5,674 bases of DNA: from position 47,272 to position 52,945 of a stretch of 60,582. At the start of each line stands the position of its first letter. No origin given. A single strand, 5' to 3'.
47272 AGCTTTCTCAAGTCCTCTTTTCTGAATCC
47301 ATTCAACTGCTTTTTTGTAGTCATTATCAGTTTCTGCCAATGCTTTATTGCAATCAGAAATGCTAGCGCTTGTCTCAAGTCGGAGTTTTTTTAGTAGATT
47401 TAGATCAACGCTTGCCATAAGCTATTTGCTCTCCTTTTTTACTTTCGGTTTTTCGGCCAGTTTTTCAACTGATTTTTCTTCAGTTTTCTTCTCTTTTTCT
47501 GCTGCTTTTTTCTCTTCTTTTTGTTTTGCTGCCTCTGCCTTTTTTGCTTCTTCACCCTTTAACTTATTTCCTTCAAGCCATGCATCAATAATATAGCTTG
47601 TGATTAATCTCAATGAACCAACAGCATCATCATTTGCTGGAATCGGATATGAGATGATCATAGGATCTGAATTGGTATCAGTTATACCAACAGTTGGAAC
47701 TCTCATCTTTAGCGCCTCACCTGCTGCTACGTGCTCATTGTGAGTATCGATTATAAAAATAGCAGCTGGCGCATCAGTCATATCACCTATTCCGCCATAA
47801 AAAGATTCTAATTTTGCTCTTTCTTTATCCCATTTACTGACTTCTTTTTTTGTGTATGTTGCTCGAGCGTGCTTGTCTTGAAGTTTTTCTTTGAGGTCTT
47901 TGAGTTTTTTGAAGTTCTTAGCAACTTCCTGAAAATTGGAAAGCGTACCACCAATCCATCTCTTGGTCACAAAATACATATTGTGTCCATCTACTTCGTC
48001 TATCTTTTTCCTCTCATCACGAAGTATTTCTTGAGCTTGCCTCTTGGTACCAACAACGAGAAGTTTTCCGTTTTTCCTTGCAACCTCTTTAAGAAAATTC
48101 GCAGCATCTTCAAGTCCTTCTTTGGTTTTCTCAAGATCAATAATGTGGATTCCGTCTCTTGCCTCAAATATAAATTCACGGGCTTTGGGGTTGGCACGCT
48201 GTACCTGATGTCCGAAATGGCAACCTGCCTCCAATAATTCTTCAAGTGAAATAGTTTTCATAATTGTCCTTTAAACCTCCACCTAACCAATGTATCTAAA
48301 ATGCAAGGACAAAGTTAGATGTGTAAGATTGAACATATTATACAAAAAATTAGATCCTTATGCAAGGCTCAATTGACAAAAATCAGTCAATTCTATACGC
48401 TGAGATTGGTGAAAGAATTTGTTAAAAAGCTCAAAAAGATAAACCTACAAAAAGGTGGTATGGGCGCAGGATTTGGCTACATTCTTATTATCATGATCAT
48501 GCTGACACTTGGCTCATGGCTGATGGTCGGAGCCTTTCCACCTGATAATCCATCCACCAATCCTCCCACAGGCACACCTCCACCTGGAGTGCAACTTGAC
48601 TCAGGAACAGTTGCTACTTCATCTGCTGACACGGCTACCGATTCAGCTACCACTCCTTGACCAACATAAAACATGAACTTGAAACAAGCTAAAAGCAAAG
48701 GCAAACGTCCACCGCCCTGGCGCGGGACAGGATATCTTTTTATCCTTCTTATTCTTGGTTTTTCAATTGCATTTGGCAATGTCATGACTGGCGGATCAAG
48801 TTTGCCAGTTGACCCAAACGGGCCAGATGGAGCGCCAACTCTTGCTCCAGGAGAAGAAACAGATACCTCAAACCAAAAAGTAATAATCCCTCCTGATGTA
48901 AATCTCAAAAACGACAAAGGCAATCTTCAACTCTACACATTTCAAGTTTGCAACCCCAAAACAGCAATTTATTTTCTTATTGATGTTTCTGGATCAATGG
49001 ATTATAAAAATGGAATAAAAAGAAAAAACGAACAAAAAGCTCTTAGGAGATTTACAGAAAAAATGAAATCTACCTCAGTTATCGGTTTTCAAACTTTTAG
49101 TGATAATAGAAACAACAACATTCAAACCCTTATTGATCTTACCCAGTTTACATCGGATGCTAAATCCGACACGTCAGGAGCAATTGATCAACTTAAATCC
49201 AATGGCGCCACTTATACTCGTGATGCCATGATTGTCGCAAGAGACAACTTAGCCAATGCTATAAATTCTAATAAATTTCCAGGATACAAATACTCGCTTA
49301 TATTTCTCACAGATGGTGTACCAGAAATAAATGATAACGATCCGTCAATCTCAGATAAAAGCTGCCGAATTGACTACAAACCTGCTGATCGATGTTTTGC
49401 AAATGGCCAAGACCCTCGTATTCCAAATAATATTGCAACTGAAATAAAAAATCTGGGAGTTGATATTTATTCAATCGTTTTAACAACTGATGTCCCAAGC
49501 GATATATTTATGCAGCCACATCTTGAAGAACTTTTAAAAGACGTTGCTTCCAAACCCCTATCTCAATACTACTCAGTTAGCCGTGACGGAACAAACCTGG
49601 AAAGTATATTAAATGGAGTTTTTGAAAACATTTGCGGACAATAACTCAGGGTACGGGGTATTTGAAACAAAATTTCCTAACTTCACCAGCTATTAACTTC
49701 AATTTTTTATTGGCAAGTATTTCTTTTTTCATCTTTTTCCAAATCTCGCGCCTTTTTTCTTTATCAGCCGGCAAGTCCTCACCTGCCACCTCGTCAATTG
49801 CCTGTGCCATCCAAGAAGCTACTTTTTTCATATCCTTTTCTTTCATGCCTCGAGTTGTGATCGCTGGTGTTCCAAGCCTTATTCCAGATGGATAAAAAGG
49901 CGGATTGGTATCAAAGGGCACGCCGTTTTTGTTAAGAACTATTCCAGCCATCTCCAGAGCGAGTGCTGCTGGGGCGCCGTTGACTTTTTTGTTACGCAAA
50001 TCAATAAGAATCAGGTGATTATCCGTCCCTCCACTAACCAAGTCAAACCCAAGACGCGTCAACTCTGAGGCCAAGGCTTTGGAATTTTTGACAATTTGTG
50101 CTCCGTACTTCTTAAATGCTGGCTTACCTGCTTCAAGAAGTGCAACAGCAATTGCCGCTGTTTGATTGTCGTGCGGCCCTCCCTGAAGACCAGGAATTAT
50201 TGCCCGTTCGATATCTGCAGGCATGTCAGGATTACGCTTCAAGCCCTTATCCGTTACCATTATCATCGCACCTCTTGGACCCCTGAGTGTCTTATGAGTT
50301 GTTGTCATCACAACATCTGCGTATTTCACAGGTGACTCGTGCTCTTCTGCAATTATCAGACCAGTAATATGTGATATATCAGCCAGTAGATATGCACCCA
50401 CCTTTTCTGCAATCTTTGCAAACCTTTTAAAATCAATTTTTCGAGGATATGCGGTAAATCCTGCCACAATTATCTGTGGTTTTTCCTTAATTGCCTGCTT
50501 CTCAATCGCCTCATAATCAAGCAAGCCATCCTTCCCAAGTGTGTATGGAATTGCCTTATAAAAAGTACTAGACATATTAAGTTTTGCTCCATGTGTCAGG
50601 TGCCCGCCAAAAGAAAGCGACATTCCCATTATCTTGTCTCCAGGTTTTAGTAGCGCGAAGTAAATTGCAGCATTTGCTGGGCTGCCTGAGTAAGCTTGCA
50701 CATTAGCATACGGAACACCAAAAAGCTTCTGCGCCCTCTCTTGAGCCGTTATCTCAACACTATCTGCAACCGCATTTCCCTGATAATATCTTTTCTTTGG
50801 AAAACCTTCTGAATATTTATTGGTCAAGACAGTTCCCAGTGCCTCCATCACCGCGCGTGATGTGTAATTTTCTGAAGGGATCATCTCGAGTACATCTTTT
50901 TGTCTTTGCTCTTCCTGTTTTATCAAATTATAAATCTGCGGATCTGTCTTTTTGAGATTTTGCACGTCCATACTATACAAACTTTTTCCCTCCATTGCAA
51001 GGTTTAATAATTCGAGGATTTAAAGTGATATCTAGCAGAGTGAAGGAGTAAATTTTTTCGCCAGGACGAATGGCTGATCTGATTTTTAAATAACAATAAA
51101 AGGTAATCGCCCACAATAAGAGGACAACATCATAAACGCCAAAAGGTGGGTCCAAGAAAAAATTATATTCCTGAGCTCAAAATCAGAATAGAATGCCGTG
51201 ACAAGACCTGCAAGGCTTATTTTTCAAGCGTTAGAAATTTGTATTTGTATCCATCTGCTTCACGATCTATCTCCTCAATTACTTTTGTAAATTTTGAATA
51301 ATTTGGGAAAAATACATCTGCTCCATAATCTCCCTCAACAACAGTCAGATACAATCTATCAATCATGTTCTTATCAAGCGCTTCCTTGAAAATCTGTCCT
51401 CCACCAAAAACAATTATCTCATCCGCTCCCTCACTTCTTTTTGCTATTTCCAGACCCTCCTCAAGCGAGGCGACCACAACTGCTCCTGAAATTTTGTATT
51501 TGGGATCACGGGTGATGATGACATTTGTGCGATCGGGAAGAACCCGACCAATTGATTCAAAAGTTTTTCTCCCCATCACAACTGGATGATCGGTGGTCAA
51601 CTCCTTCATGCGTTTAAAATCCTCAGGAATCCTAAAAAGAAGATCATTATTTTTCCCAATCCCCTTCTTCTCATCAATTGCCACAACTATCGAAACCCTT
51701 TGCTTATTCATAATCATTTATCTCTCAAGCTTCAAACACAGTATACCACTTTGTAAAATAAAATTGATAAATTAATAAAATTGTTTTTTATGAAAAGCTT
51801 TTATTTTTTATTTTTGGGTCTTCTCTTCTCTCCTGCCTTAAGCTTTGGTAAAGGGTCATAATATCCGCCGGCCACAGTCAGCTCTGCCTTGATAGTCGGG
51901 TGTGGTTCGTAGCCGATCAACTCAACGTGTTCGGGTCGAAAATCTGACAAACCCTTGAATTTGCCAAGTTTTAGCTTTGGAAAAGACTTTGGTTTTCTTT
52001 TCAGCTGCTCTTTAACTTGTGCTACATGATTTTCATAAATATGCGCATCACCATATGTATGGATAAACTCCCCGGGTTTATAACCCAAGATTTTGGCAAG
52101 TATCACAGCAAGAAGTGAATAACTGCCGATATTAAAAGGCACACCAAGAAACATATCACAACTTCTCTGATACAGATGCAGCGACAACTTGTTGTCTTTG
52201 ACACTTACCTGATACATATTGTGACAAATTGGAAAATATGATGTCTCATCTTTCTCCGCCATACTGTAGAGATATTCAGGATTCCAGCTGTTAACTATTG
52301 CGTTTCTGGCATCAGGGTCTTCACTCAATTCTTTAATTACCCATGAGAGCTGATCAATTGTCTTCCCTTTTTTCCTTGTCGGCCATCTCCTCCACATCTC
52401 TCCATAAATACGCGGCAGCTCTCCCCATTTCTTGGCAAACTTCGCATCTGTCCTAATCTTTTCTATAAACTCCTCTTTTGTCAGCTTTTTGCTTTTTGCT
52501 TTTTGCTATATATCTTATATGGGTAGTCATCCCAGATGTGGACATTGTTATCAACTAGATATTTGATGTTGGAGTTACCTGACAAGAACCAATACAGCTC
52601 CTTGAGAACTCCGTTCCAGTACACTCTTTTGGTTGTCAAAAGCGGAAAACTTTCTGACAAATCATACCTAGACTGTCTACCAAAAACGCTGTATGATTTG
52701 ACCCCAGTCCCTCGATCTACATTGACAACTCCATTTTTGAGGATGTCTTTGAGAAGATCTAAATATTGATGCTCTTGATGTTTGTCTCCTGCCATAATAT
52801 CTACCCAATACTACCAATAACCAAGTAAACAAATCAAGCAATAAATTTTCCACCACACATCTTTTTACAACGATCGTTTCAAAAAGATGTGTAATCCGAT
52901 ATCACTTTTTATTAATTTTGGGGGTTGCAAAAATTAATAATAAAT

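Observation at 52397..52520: thyA is frameshifted exactly at a (GCAAAAA)3 repeat; 1 or 4 units restore the frame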

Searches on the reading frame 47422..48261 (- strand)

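Call 43: search_protein_families(library=pfam, proteins=[window:47422-48261:-], max_evalue=0.00001)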
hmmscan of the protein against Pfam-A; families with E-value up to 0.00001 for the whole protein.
window:47422-48261:- (279 aa): 1 family
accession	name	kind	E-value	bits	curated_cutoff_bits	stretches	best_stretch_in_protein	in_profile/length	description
PF00318.25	Ribosomal_S2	-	4.4e-75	252.1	26.1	1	9-231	1-216/216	Ribosomal protein S2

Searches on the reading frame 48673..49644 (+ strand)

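Call 43: search_protein_families(library=pfam, proteins=[window:48673-49644:+], max_evalue=0.00001)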
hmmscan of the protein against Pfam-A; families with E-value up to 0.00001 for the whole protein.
window:48673-49644:+ (323 aa): 2 families
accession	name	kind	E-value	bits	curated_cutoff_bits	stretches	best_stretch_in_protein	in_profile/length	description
PF00092.34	VWA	-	7.3e-13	49.5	23.8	1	99-313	2-172/174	von Willebrand factor type A domain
PF13519.12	VWA_2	-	3.1e-08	34.6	27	1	100-215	2-106/107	von Willebrand factor type A domain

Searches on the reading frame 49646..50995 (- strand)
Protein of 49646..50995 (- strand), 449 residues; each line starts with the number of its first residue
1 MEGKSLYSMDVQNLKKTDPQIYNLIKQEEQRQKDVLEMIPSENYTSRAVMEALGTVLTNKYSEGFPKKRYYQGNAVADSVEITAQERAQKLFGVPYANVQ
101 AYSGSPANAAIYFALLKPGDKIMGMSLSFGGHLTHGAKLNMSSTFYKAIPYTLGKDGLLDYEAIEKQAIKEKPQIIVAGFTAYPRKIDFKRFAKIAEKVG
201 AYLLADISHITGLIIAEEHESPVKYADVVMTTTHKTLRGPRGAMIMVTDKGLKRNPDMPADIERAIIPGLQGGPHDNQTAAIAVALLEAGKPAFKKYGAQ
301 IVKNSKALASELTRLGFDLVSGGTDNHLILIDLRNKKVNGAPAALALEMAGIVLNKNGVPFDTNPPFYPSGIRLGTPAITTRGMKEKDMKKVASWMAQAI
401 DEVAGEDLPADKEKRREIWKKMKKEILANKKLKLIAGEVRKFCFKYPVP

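Call 43: search_protein_families(library=pfam, proteins=[window:49646-50995:-], max_evalue=0.00001)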
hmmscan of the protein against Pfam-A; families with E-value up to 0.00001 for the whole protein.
window:49646-50995:- (449 aa): 1 family
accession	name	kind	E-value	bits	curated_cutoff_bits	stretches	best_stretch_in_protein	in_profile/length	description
PF00464.25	SHMT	-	3.7e-155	516.9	27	1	14-396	1-399/399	Serine hydroxymethyltransferase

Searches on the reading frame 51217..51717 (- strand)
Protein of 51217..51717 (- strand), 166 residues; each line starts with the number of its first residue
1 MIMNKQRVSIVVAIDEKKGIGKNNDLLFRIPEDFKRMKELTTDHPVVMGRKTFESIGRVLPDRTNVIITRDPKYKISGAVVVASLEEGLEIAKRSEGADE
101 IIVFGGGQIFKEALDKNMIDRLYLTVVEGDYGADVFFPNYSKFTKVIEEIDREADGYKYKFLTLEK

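Call 17: find_encoding_contigs(protein=window:51217-51717:-, flank=3000, max_places=10)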
Protein window:51217-51717:- (166 aa): no gene with exactly this product is on record in the collection.

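Call 43: search_protein_families(library=pfam, proteins=[window:51217-51717:-], max_evalue=0.00001)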
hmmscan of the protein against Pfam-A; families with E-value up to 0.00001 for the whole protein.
window:51217-51717:- (166 aa): 1 family
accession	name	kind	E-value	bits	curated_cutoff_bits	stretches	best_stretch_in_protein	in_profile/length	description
PF00186.24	DHFR_1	-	2.4e-47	161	25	1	8-166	2-159/159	Dihydrofolate reductase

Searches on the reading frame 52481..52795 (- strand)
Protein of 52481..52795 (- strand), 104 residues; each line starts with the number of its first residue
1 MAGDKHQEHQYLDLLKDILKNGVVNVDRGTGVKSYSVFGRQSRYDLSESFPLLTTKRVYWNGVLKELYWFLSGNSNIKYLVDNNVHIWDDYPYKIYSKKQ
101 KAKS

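Call 18: find_encoding_contigs(protein=window:52481-52795:-, flank=3000, max_places=10)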
Protein window:52481-52795:- (104 aa): no gene with exactly this product is on record in the collection.

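Call 46: find_homologous_proteins(query=window:52484-52795:-, max_evalue=1e-20)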
Query seq(104 aa) (104 aa): 1048 proteins with E <= 1e-20 among 1701 candidates; the best 120 are listed.
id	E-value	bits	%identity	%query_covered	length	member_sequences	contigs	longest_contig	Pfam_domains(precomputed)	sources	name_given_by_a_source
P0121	2.5e-48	181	82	92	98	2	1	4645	PF00303.25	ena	-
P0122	3.5e-47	177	77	94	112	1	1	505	PF00303.25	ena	-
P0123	8.2e-47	176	79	95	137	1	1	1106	PF00303.25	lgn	-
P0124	9.8e-47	176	75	97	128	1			PF00303.25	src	-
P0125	1.6e-46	175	72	96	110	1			PF00303.25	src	-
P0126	2.5e-46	174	76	89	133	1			PF00303.25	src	-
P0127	3.6e-46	174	78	92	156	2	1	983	PF00303.25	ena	-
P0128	3.7e-46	174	77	91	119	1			PF00303.25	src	-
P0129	3.7e-46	174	79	95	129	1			PF00303.25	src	-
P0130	4.4e-46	173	75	96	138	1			PF00303.25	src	-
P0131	5.6e-46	173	76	94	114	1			PF00303.25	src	-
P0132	6.7e-46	173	78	91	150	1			PF00303.25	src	-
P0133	6.8e-46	173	75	99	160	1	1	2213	PF00303.25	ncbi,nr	ncbi:MAG TPA: thymidylate synthase, partial [Xanthomonadales bacterium]|nr:thymidylate synthase [Xan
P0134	7.5e-46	173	79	92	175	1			PF00303.25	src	-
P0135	1.0e-45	172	77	93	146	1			PF00303.25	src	-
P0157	1.3e-43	165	74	95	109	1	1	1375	PF00303.25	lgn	-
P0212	1.1e-41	159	76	88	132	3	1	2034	PF00303.25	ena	-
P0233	7.2e-41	157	76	90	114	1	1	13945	PF00303.25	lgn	-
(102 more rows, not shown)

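Call 48: find_encoding_contigs(protein=P0233, flank=1500, max_places=2)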
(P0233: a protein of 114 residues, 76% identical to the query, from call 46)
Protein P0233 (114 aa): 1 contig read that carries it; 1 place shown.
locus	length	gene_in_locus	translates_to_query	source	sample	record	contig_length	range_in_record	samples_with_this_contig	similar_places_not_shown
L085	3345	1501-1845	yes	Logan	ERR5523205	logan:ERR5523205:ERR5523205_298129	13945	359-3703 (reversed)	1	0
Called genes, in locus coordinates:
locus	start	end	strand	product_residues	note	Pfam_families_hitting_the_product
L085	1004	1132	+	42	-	-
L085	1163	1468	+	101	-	-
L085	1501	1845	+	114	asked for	PF00303:Thymidylat_synt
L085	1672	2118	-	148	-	-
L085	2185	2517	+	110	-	PF00303:Thymidylat_synt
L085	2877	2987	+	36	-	-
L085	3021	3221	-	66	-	-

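Call 49: find_encoding_contigs(protein=P0121, flank=1500, max_places=2)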
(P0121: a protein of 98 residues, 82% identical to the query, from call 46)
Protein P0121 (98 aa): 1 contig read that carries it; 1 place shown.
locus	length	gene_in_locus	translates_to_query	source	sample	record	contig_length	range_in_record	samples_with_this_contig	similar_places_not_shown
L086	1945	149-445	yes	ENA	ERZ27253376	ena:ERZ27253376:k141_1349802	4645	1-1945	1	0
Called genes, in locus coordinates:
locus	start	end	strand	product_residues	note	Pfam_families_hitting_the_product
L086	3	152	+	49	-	?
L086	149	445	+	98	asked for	PF00303:Thymidylat_synt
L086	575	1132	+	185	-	PF00303:Thymidylat_synt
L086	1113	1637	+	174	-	PF00186:DHFR_1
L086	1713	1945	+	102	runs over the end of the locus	-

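Call 50: find_encoding_contigs(protein=P0212, flank=1500, max_places=2)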
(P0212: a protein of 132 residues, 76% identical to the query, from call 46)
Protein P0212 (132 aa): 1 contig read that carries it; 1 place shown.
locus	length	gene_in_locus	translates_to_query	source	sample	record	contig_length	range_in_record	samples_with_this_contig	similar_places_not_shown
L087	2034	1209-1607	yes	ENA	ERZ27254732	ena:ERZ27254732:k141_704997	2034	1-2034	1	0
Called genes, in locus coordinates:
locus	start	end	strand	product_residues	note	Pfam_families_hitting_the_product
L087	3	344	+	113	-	?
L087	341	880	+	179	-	PF06559:DCD_N (weak), PF22769:DCD, PF00692:dUTPase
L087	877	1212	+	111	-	PF02311:AraC_binding (weak), PF07883:Cupin_2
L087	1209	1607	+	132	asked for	PF00303:Thymidylat_synt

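Call 51: find_encoding_contigs(protein=P0157, flank=1500, max_places=2)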
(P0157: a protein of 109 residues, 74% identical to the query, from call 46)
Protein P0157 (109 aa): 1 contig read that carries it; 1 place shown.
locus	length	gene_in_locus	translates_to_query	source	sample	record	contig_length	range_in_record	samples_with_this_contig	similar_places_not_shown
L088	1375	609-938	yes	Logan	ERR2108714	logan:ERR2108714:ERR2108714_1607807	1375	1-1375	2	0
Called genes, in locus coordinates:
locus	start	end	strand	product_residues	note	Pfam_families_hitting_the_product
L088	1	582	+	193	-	?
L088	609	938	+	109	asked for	PF00303:Thymidylat_synt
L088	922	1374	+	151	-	?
